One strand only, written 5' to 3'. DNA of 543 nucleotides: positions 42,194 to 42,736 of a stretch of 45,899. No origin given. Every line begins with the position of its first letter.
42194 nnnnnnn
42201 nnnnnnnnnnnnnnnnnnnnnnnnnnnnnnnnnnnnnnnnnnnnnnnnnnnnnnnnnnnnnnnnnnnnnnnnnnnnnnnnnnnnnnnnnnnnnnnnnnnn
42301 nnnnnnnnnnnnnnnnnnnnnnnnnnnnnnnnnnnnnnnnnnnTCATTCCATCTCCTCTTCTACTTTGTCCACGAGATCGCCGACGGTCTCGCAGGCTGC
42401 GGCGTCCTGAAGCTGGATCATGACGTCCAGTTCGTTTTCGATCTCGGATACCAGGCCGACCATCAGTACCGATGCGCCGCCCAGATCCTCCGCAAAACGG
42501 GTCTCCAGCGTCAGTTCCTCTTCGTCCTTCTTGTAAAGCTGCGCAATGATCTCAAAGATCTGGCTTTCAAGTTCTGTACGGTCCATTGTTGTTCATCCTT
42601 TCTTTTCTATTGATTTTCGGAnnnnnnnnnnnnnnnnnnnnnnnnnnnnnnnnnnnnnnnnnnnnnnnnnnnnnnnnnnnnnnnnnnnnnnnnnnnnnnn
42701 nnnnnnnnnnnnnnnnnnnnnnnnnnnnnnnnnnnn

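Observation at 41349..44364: Thiolase::DUF35 fusion, ACP and phosphotransacylase: candidate undescribed ACP-dependent C-C cleavage module ending in substrate-level phosphorylation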

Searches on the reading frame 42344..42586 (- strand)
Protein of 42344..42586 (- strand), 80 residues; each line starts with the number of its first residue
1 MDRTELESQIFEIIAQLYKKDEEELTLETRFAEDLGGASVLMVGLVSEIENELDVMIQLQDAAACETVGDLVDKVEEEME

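Call 3: search_protein_families(library=pfam, proteins=[window:42344-42586:-], max_evalue=0.01)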
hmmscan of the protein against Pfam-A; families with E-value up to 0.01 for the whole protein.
window:42344-42586:- (80 aa): 3 families
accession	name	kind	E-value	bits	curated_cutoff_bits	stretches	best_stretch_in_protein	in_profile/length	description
PF00550.31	PP-binding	-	5.2e-11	43.1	20.8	1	9-73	2-65/67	Phosphopantetheine attachment site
PF07528.20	DZF_N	-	0.0044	17.5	27.1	1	39-80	95-136/210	DZF N-terminal domain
PF23297.2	ACP_SdgA_C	-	0.0046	17.5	27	1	4-79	9-83/95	Highly reducing polyketide synthase sdgA, C-terminal ACP domain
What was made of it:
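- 42344..42586 (-): Dedicated acyl carrier protein. The Ser of G-A-S-V is the presumed phosphopantetheine attachment site. PP-binding 5.2e-11 (call 3).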

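Call 5: search_protein_families(library=ncbifam, proteins=[window:42344-42586:-], max_evalue=0.01)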
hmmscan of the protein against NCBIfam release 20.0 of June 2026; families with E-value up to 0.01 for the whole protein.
window:42344-42586:- (80 aa): 14 families
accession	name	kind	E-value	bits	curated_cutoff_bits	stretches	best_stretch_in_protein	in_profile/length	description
NF002150.0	PRK00982.1-4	subfamily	1.2e-14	54.3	66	1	1-78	1-78/80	acyl carrier protein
NF002148.0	PRK00982.1-2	subfamily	1e-12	47.7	71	1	4-78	3-77/79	acyl carrier protein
TIGR00517.1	acyl_carrier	equivalog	1.5e-11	44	70.45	1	5-78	3-76/77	acyl carrier protein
NF002151.0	PRK00982.1-5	equivalog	2e-08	34.2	92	1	6-78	4-76/78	acyl carrier protein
NF002149.0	PRK00982.1-3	equivalog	3.7e-08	33.2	106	1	5-78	3-76/78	acyl carrier protein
NF002147.0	PRK00982.1-1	equivalog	2.1e-07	30.7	84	1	3-77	5-79/83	acyl carrier protein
NF040636.1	AcpM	exception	4.7e-07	29.7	146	1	5-76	5-76/93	meromycolate extension acyl carrier protein AcpM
NF004533.0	PRK05883.1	equivalog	8.8e-06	25.5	72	1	7-75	25-93/100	acyl carrier protein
NF009104.0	PRK12449.1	equivalog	1.3e-05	25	70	1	1-77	1-77/80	acyl carrier protein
NF003757.0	PRK05350.1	equivalog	1.4e-05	25.1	65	1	2-77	3-78/83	acyl carrier protein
NF005798.0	PRK07639.1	equivalog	1.7e-05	25.1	100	1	1-78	1-81/91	petrobactin biosynthesis protein AsbD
NF006031.0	PRK08172.1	equivalog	0.00025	21.7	76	1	5-79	4-78/82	acyl carrier protein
NF004282.0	PRK05691.1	subfamily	0.003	13.5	4090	1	3-76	4239-4309/4334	non-ribosomal peptide synthase/polyketide synthase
NF003464.0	PRK05087.1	equivalog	0.0082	16.2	68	0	5-77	2-76/78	D-alanine--poly(phosphoribitol) ligase subunit DltC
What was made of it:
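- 42344..42586 (-): Below all NCBIfam AcpP cutoffs (call 5).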
